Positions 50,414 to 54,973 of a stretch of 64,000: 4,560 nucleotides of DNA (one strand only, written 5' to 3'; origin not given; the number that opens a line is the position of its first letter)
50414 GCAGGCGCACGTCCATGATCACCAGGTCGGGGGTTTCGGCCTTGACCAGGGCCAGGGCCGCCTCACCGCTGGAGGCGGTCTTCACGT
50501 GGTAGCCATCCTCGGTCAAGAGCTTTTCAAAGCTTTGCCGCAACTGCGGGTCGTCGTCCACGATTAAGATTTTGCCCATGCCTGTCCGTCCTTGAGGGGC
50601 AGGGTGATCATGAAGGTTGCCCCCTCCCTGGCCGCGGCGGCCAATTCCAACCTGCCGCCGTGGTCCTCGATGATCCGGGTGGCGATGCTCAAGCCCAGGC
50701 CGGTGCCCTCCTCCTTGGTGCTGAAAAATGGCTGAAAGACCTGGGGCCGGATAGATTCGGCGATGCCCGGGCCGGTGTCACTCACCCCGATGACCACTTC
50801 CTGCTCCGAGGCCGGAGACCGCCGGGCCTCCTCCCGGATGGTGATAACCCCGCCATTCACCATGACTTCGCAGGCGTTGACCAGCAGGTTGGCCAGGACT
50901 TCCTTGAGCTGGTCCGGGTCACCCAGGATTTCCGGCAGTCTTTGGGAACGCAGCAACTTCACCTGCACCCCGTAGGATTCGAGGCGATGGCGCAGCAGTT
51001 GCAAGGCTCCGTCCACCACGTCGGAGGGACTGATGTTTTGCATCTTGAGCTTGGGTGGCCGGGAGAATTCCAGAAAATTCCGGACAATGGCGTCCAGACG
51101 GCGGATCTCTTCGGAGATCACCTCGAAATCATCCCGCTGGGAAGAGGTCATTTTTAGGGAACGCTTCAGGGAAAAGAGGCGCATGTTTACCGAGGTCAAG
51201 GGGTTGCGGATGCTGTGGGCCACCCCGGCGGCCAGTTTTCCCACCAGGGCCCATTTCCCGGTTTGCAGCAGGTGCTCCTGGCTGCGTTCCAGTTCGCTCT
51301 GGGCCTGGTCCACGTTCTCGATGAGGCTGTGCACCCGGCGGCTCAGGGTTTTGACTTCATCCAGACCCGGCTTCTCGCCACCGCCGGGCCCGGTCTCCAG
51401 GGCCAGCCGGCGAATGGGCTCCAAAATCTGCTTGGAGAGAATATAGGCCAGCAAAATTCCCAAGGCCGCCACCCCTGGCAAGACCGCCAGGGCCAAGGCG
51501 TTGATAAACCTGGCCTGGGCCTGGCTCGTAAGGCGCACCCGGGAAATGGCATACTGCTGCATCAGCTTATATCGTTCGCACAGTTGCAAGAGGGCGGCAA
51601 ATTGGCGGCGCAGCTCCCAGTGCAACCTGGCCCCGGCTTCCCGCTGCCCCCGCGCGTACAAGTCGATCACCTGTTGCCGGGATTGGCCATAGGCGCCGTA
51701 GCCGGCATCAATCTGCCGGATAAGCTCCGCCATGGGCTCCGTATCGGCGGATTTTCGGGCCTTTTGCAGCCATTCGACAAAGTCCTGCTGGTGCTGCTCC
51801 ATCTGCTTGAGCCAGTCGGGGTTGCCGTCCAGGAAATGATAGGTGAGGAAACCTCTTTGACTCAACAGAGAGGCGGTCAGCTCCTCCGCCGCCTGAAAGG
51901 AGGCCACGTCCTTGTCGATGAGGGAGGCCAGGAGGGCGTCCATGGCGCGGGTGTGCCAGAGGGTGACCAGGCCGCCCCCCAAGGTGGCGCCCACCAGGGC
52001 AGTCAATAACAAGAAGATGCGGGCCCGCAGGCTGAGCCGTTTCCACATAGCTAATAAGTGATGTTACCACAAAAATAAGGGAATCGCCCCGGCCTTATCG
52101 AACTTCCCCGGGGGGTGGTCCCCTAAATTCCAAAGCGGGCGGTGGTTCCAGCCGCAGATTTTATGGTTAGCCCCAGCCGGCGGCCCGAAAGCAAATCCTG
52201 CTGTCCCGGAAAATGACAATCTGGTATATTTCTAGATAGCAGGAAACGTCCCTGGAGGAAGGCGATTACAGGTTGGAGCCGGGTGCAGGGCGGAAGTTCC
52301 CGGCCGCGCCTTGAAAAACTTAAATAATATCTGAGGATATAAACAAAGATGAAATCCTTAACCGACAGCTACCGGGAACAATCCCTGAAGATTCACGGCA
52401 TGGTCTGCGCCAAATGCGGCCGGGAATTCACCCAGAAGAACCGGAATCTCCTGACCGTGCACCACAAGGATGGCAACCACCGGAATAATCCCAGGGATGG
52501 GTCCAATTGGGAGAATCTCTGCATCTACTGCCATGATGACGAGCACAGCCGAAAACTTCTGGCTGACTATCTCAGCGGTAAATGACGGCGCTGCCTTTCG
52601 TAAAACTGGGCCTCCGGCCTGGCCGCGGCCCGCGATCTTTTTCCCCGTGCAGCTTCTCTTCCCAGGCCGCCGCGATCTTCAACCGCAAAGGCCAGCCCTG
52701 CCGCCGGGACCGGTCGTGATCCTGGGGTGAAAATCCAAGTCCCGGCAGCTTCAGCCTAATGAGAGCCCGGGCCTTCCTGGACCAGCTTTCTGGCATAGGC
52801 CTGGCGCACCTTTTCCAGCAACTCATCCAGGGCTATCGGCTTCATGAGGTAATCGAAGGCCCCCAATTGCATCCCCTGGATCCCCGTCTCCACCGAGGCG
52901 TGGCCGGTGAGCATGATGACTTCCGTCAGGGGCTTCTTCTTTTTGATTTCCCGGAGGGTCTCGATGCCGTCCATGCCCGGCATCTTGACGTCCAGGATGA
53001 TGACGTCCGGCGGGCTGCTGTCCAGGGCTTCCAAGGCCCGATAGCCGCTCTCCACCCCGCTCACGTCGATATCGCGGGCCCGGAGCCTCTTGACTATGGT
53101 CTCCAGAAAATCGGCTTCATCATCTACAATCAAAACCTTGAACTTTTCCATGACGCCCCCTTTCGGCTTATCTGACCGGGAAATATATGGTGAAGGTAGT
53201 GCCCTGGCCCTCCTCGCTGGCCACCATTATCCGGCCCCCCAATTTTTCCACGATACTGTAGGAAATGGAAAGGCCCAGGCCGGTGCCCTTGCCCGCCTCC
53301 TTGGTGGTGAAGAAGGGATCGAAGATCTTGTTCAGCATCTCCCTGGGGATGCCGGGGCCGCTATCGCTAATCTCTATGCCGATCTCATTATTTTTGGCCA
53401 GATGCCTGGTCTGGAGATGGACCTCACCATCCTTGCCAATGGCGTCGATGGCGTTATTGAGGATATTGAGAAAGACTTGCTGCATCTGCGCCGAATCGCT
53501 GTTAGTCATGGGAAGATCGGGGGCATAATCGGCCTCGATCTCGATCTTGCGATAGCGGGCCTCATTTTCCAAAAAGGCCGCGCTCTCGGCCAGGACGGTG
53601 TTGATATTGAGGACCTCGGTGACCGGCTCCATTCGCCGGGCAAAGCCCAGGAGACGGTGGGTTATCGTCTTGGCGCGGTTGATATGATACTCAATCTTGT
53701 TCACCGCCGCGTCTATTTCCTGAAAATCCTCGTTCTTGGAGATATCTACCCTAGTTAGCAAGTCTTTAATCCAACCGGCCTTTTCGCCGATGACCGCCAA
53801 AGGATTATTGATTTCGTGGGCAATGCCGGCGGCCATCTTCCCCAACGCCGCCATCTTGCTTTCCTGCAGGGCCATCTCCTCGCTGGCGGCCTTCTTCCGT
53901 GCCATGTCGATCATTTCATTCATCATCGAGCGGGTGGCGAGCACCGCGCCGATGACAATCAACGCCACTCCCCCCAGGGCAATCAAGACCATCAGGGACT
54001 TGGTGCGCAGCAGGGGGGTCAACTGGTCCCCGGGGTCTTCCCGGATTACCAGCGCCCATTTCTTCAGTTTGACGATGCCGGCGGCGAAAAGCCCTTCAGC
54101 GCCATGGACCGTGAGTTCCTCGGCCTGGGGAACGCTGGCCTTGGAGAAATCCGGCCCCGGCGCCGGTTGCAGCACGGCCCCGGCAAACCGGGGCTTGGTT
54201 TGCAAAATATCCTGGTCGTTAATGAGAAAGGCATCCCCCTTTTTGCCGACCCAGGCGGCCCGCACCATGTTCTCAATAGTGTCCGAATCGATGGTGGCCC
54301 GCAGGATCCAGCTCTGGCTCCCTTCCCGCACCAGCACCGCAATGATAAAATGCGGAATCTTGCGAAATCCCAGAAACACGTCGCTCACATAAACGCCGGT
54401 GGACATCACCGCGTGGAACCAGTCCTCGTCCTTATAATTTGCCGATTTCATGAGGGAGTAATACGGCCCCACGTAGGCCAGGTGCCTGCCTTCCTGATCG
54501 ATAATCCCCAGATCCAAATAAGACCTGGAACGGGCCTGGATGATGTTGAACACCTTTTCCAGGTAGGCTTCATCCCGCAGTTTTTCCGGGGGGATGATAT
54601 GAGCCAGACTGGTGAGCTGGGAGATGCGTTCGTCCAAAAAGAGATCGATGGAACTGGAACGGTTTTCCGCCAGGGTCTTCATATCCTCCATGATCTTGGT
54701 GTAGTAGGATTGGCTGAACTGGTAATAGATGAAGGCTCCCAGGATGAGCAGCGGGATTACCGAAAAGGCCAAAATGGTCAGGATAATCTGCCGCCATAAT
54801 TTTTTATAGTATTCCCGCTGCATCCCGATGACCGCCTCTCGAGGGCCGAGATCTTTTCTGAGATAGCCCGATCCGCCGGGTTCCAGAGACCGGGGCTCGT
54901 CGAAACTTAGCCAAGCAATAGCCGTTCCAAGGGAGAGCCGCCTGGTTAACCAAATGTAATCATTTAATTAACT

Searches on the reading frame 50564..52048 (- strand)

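Call 48: search_protein_families(library=pfam, proteins=[window:50564-52048:-], max_evalue=0.00001)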
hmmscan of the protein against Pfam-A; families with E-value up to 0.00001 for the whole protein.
window:50564-52048:- (494 aa): 3 families
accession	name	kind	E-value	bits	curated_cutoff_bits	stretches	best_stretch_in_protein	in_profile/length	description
PF02518.31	HATPase_c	-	3.4e-24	85.9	26.4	1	376-486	1-110/111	Histidine kinase-, DNA gyrase B-, and HSP90-like ATPase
PF00512.31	HisKA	-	1.3e-13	51.2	26.9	1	270-330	3-62/66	His Kinase A (phospho-acceptor) domain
PF12729.13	4HB_MCP_1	-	8.6e-08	32.4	27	1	6-157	3-159/181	Four helix bundle sensory module for signal transduction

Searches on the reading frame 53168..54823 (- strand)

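Call 48: search_protein_families(library=pfam, proteins=[window:53168-54823:-], max_evalue=0.00001)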
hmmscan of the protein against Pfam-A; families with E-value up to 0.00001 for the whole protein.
window:53168-54823:- (551 aa): 3 families
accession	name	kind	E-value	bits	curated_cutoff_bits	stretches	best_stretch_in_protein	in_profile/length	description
PF02518.31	HATPase_c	-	3.5e-29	101.9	26.4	1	443-550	2-109/111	Histidine kinase-, DNA gyrase B-, and HSP90-like ATPase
PF02743.24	dCache_1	-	6.8e-12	45.9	45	1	42-220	5-192/240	Cache domain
PF00512.31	HisKA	-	8.2e-07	29.4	26.9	1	327-397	2-63/66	His Kinase A (phospho-acceptor) domain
